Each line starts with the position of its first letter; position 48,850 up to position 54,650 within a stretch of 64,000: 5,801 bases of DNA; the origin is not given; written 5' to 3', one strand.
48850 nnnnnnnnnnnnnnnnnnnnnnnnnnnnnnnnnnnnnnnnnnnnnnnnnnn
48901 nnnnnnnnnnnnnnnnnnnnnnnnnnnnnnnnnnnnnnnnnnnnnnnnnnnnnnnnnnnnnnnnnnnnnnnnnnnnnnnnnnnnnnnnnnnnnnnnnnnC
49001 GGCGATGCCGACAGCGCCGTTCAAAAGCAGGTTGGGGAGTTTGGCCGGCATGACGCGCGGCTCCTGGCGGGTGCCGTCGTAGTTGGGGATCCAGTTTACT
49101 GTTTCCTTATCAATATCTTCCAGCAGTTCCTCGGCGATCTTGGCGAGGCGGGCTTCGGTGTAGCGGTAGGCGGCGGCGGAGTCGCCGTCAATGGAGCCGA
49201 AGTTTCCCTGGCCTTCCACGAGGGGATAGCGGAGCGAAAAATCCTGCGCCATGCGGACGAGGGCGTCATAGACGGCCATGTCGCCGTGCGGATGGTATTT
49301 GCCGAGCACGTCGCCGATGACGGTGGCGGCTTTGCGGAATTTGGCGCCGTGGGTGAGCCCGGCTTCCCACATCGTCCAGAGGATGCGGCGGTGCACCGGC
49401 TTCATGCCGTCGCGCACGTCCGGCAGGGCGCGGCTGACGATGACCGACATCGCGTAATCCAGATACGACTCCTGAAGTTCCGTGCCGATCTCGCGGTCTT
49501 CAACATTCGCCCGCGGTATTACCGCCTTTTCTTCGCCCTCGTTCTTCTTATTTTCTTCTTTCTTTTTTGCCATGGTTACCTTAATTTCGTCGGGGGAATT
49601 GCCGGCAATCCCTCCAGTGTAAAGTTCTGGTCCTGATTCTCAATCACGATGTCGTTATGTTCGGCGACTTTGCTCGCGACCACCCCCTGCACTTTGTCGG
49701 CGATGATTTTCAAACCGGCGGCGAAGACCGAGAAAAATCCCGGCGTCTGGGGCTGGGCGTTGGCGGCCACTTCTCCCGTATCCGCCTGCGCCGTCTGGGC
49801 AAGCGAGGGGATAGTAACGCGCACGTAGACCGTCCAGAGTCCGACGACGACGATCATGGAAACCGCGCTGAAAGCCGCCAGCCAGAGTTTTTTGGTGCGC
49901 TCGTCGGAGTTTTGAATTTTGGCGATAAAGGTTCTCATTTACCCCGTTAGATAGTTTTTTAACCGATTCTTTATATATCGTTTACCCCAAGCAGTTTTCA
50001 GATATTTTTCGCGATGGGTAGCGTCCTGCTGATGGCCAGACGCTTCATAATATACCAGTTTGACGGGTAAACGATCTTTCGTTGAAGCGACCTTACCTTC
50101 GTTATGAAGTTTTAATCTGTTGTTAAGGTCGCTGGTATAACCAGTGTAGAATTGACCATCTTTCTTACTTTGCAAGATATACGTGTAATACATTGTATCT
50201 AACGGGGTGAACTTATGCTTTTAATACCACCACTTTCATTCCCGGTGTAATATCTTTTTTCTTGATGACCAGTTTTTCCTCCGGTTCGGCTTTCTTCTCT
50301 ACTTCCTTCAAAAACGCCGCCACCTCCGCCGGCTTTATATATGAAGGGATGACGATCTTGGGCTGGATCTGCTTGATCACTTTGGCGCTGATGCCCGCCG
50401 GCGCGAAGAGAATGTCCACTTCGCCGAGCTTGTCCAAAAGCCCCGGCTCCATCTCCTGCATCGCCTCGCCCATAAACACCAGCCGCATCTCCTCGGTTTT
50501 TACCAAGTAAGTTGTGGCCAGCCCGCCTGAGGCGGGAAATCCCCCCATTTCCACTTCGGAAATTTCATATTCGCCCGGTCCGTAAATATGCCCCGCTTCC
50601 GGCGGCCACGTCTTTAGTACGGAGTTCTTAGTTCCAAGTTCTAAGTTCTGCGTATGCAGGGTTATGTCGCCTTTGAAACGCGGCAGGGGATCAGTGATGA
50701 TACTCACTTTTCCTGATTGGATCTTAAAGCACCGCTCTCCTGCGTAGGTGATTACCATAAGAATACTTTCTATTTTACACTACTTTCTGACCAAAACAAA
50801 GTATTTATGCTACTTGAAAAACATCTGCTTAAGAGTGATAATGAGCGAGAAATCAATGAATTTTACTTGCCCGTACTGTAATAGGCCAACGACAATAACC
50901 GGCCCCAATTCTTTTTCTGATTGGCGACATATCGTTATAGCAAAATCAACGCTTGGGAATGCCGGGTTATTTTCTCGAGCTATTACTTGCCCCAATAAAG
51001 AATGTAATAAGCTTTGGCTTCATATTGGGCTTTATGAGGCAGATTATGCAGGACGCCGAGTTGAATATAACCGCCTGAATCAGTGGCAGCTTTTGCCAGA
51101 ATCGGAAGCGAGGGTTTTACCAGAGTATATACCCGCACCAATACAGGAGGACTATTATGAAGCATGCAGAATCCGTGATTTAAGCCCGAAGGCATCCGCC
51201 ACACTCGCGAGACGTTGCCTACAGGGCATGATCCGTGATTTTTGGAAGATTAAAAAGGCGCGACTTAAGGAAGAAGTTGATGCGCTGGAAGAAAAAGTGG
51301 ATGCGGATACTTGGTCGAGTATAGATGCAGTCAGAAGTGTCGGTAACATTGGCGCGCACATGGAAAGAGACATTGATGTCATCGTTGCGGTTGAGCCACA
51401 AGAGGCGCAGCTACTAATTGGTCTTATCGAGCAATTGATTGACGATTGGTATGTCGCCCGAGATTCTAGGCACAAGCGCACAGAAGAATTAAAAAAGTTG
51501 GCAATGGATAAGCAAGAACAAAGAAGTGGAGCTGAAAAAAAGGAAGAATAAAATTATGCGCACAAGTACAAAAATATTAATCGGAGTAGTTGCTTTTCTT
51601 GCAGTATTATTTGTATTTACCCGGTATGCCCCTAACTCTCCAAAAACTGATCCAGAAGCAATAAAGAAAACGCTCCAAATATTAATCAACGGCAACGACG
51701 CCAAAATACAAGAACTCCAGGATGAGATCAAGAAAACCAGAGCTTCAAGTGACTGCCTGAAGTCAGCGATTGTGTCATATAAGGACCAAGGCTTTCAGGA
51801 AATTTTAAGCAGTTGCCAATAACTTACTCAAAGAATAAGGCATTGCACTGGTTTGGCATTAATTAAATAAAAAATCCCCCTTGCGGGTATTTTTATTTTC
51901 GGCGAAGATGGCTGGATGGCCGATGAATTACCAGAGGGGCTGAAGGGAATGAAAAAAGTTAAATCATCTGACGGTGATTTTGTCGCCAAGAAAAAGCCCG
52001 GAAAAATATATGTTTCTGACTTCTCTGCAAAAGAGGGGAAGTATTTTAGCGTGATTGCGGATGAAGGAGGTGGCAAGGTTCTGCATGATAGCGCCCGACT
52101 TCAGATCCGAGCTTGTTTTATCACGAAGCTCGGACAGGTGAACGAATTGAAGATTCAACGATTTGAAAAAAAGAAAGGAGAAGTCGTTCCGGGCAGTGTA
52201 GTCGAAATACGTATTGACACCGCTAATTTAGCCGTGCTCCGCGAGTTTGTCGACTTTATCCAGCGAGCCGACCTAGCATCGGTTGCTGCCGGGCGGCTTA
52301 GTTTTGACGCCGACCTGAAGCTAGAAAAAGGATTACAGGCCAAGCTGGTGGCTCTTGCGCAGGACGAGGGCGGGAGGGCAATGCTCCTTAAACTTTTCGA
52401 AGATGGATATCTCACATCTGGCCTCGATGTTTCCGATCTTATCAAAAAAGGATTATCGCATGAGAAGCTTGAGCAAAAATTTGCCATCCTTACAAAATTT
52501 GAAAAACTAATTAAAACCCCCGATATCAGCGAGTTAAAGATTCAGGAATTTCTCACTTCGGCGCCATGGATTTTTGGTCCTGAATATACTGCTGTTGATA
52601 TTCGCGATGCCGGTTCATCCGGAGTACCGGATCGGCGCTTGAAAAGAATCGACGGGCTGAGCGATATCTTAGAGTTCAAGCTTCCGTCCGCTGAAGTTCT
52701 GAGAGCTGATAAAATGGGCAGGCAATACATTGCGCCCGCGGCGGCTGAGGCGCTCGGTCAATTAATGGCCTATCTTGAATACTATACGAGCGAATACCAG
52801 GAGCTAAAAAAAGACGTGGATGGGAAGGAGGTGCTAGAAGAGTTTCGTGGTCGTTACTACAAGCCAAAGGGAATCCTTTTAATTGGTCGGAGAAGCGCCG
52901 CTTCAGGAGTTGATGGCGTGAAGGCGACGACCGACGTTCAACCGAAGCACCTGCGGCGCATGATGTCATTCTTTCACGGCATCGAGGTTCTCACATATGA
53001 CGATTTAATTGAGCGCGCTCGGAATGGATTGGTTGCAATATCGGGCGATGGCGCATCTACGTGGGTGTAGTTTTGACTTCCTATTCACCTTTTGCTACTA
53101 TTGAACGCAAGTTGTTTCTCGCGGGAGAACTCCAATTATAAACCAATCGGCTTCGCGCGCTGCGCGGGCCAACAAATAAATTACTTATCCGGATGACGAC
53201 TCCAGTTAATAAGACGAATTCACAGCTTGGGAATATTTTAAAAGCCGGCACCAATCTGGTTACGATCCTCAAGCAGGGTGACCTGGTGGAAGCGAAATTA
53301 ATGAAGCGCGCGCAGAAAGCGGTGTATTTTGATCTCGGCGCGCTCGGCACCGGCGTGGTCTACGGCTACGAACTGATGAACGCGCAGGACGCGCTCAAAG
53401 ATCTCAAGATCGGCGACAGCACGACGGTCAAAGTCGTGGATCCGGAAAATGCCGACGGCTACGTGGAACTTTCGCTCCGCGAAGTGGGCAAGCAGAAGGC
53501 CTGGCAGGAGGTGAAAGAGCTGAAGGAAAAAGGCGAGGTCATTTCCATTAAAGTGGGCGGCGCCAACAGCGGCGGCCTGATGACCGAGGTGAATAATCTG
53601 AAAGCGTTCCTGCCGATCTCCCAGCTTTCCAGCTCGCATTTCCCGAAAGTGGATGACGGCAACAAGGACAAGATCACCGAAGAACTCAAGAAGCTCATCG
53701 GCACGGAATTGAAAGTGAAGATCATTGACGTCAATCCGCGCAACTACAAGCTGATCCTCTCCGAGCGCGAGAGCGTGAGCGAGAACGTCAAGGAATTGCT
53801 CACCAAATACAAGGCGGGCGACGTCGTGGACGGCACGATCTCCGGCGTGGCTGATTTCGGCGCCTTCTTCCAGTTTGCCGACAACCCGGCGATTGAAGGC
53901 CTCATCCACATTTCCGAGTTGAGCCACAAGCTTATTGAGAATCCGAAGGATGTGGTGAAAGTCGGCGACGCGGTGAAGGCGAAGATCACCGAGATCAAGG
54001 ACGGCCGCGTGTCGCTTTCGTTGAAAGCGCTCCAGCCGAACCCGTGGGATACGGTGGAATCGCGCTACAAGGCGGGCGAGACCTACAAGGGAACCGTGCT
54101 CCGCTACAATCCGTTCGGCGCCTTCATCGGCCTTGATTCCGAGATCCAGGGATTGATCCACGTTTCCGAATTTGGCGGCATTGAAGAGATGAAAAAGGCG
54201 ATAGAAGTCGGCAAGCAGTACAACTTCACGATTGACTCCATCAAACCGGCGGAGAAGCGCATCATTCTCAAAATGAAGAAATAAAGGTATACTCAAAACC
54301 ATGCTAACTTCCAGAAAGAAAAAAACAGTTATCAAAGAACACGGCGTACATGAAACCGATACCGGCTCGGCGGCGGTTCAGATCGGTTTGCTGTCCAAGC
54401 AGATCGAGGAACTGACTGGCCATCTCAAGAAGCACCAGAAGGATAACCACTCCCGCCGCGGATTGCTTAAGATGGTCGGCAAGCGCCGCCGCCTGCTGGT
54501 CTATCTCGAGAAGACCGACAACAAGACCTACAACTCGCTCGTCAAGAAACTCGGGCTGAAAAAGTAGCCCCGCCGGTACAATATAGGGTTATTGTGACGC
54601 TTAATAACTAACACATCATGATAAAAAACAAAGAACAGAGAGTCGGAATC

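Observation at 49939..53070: AT-rich accessory segment: GIY-YIG gene, leaderless zinc-ribbon/DUF4145-like gene, small membrane protein and a predicted PD-(D/E)xK nuclease, a candidate defence locus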

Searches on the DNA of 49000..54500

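Call 83: search_rna_families(source=window, start=49000, end=54500, threshold=evalue, max_evalue=1)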
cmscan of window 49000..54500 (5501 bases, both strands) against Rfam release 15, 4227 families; matches with E-value up to 1: 0.
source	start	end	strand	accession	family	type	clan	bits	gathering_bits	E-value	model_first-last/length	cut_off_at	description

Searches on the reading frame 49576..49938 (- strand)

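Call 3: search_protein_families(library=pfam, proteins=[window:49576-49938:-], max_evalue=1)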
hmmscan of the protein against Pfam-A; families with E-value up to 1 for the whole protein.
window:49576-49938:- (120 aa): 2 families
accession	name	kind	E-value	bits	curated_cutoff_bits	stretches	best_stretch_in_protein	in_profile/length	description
PF23462.1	LysM3_NFP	-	0.12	13.4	28.1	1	81-107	11-37/48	NFP LysM3 domain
PF16365.12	EutK_C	-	0.12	12.9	27.5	1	76-101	5-30/52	Ethanolamine utilization protein EutK C-terminus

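Call 5: search_protein_families(library=ncbifam, proteins=[window:49576-49938:-], max_evalue=0.1)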
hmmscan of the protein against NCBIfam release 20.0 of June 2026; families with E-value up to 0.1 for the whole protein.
window:49576-49938:- (120 aa): 2 families
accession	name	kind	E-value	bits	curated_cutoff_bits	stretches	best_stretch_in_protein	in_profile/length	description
NF038275.1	Myrrnad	domain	0.069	13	40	0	69-105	6-42/81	MyrrNad domain-containing protein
NF006277.0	PRK08445.1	equivalog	0.096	11.5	576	0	41-96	130-183/348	dehypoxanthine futalosine cyclase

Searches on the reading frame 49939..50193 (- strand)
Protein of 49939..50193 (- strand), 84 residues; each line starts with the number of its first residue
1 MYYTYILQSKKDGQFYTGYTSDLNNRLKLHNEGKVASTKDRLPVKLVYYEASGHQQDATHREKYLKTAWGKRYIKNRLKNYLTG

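Call 3: search_protein_families(library=pfam, proteins=[window:49939-50193:-], max_evalue=1)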
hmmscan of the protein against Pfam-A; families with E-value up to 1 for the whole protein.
window:49939-50193:- (84 aa): 4 families
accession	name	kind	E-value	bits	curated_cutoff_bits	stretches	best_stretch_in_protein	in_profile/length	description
PF01541.30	GIY-YIG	-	2.3e-15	57.1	22.6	1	1-68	1-71/78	GIY-YIG catalytic domain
PF10544.15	T5orf172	-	0.0056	17.6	20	1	3-72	2-71/101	T5orf172 domain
PF07101.16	DUF1363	-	0.08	13.7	24.2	1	47-80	75-108/124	Protein of unknown function (DUF1363)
PF19266.4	CIS_tube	-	0.11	12.6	27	1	48-80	97-124/158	Contractile injection system tube protein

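Call 4: search_protein_families(library=padloc, proteins=[window:49939-50193:-], max_evalue=1)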
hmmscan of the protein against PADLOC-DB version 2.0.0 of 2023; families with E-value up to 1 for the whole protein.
window:49939-50193:- (84 aa): 0 families

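Call 5: search_protein_families(library=ncbifam, proteins=[window:49939-50193:-], max_evalue=0.1)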
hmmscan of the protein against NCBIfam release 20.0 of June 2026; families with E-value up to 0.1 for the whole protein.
window:49939-50193:- (84 aa): 0 families

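Call 50: find_homologous_proteins(query=window:49939-50190:-, max_evalue=0.001)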
Query window:49939-50190:- (83 aa): 3227 proteins with E <= 0.001 among 3228 candidates; the best 120 are listed.
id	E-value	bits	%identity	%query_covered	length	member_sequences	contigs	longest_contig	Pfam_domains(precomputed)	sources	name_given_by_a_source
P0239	1.0e-48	180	100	100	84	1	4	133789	PF01541.31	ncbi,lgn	-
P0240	8.3e-40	152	84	100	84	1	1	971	PF01541.31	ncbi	-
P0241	2.1e-39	151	86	100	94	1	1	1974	PF01541.31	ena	-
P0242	2.5e-39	150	87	100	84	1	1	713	PF01541.31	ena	-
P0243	9.6e-39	149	86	100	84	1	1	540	PF01541.31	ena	-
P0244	1.1e-38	148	83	100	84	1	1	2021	PF01541.31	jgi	-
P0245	1.2e-38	148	84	100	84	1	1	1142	PF01541.31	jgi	-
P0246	1.3e-38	148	84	100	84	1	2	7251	PF01541.31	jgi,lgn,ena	-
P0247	2.0e-38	148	84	100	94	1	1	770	PF01541.31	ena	-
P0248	2.2e-38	147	84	100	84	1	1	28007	PF01541.31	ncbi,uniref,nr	ncbi:MAG: GIY-YIG nuclease family protein [Candidatus Sungbacteria bacterium]|uniref:GIY-YIG nucleas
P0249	2.4e-38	147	85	98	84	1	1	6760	PF01541.31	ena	-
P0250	3.0e-38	147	83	100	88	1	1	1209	PF01541.31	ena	-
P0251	3.0e-38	147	83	100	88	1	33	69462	PF01541.31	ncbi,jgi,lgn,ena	ncbi:MAG TPA: GIY-YIG nuclease family protein [Candidatus Paceibacterota bacterium]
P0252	3.2e-38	147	83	100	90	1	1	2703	PF01541.31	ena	-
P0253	3.2e-38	147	83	100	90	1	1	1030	PF01541.31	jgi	-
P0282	4.8e-37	143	82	100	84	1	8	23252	PF01541.31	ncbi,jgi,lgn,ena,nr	ncbi:MAG TPA: GIY-YIG nuclease family protein [Patescibacteria group bacterium]|nr:GIY-YIG nuclease 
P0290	7.3e-37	143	81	100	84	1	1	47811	PF01541.31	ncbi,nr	ncbi:MAG: GIY-YIG nuclease family protein [Parcubacteria group bacterium]|nr:GIY-YIG nuclease family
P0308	1.9e-36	141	82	100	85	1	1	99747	PF01541.31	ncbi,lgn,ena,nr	ncbi:MAG: putative endonuclease [Parcubacteria group bacterium Gr01-1014_20]|nr:MAG: putative endonu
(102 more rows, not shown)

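Call 54: find_encoding_contigs(protein=P0251, flank=3000, max_places=8)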
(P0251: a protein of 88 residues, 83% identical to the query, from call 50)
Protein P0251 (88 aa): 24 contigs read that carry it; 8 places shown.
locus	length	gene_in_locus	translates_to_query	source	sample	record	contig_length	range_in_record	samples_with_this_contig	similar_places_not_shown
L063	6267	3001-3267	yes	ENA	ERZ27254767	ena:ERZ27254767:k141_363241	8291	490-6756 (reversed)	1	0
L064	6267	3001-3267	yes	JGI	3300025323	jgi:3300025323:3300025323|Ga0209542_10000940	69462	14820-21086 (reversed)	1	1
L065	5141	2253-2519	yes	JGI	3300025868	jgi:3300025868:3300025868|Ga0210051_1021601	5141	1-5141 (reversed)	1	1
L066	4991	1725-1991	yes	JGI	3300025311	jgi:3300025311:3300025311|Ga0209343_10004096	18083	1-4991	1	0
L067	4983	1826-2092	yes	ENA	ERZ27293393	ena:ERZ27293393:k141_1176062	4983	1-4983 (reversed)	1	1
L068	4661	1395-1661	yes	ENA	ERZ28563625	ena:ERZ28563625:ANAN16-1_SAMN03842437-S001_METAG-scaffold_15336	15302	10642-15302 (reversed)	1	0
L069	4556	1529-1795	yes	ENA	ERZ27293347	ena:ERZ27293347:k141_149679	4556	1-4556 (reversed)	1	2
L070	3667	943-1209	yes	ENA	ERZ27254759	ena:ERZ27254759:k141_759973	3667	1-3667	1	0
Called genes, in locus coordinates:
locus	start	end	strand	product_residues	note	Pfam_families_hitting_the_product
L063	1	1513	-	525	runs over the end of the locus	PF00239:Resolvase, PF07508:Recombinase, PF13408:Zn_ribbon_recom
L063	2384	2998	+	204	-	PF13338:AbiEi_4 (weak)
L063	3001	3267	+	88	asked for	PF01541:GIY-YIG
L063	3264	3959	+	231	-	PF08843:AbiEii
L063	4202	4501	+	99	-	-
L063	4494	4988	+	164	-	-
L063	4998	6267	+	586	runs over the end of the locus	?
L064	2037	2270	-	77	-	-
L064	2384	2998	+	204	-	PF13338:AbiEi_4 (weak)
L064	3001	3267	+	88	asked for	PF01541:GIY-YIG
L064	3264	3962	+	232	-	PF08843:AbiEii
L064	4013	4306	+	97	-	PF01541:GIY-YIG, PF10544:T5orf172 (faint)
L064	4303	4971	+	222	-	PF20582:UPF0758_N, PF04002:RadC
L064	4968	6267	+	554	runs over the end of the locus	PF12161:HsdM_N, PF02384:N6_Mtase, PF07669:Eco57I (weak)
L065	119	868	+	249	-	PF00160:Pro_isomerase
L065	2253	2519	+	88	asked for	PF01541:GIY-YIG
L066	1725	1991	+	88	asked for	PF01541:GIY-YIG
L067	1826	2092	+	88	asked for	PF01541:GIY-YIG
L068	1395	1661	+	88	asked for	PF01541:GIY-YIG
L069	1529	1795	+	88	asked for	PF01541:GIY-YIG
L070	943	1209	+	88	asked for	PF01541:GIY-YIG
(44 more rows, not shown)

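Call 74: search_solved_structures(query=window:49939-50190:-, max_evalue=1, show_alignments=1)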
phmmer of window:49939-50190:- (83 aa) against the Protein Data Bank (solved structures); distinct sequences matched with E-value up to 1: 2.
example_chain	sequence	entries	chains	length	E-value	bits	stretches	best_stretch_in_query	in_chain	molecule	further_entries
1zg2_A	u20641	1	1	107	2.7e-08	37.2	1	1-64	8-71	Hypothetical UPF0213 protein BH0048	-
1ywl_A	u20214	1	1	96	2.6e-05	27.7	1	2-70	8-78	Hypothetical UPF0213 protein EF2693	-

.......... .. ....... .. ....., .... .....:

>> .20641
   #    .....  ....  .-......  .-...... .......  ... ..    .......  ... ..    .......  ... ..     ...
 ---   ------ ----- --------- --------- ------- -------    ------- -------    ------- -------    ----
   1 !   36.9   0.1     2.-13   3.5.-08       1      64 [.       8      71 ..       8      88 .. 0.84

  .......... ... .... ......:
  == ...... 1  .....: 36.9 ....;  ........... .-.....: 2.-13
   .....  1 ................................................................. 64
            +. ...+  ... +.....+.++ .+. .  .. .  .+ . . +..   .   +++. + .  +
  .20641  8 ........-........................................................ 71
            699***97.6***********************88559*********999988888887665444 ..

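Call 86: find_encoding_contigs(protein=P0290, flank=2500, max_places=3)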
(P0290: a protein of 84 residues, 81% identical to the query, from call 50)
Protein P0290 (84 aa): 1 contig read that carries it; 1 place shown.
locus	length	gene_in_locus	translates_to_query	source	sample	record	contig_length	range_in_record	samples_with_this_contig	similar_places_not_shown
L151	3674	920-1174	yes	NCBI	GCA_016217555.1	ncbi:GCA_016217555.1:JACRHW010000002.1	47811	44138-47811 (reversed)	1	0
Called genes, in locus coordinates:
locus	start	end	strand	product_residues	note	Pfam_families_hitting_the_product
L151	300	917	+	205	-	PF13338:AbiEi_4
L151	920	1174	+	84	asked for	PF01541:GIY-YIG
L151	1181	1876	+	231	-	PF08843:AbiEii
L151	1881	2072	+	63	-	PF24749:DUF7695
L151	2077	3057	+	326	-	PF09556:RE_HaeIII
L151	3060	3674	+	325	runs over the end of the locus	PF00145:DNA_methylase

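Call 87: find_encoding_contigs(protein=P0308, flank=2500, max_places=3)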
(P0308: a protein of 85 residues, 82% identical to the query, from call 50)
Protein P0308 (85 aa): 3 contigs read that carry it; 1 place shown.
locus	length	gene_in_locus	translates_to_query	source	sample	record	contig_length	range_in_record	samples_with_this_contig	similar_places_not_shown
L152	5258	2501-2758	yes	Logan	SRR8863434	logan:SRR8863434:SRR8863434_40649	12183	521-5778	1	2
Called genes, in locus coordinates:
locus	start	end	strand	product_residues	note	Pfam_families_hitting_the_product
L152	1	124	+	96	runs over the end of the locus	-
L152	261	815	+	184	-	-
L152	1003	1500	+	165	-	PF01467:CTP_transf_like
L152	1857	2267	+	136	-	PF07237:DUF1428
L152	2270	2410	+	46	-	PF06983:3-dmu-9_3-mt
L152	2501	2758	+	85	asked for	PF01541:GIY-YIG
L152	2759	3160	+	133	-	PF00903:Glyoxalase (weak), PF22677:Ble-like_N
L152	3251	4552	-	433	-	PF02844:GARS_N, PF01071:GARS_A, PF02843:GARS_C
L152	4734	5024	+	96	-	-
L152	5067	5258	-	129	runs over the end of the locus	PF04138:GtrA_DPMS_TM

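Call 88: find_encoding_contigs(protein=P0282, flank=2500, max_places=5)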
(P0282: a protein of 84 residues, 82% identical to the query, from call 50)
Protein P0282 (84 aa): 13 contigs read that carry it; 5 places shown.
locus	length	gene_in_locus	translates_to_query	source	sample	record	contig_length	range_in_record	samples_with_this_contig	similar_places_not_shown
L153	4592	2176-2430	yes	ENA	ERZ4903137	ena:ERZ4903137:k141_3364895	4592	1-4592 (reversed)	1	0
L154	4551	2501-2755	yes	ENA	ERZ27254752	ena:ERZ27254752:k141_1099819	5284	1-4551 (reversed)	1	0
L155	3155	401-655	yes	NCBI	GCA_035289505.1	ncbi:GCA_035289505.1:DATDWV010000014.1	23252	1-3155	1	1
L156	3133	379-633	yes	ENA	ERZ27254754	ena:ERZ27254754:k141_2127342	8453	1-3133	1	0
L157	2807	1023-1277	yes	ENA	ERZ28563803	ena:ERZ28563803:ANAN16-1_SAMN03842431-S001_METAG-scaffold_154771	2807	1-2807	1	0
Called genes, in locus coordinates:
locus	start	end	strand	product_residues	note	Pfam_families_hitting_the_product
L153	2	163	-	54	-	?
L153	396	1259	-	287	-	PF00483:NTP_transferase, PF12804:NTP_transf_3 (faint)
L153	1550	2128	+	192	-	PF23023:Anti-Pycsar_Apyc1 (weak), PF00753:Lactamase_B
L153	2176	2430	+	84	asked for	PF01541:GIY-YIG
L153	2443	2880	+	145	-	PF01980:TrmO_N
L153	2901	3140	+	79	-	PF07866:DUF1653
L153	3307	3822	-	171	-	-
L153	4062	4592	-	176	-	?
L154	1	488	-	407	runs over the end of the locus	?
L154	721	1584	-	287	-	PF00483:NTP_transferase, PF12804:NTP_transf_3 (faint)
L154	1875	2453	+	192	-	PF23023:Anti-Pycsar_Apyc1 (weak), PF00753:Lactamase_B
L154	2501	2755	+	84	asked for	PF01541:GIY-YIG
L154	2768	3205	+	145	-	PF01980:TrmO_N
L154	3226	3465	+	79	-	PF07866:DUF1653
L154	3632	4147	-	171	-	-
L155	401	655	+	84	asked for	PF01541:GIY-YIG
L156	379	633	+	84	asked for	PF01541:GIY-YIG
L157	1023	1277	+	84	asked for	PF01541:GIY-YIG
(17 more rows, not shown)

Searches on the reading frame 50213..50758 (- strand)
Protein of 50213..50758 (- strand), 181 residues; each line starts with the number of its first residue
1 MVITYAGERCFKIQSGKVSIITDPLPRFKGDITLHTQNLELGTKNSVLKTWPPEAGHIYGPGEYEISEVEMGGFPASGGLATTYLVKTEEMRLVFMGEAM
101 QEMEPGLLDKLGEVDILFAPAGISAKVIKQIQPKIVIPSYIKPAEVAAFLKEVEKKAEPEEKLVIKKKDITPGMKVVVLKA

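Call 3: search_protein_families(library=pfam, proteins=[window:50213-50758:-], max_evalue=1)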
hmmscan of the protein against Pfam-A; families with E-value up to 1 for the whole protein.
window:50213-50758:- (181 aa): 1 family
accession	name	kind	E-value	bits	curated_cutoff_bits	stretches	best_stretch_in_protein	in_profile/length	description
PF13483.12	Lactamase_B_3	-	8e-12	45.9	24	1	3-138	2-158/160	Beta-lactamase superfamily domain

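Call 4: search_protein_families(library=padloc, proteins=[window:50213-50758:-], max_evalue=1)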
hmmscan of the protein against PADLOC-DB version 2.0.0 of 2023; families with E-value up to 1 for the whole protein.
window:50213-50758:- (181 aa): 0 families

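Call 5: search_protein_families(library=ncbifam, proteins=[window:50213-50758:-], max_evalue=0.1)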
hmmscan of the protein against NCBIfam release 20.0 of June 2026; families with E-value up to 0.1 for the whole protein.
window:50213-50758:- (181 aa): 1 family
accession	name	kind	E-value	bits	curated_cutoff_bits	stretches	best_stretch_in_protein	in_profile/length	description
NF001911.0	PRK00685.1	equivalog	0.00026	20.5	144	0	73-122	118-167/228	metal-dependent hydrolase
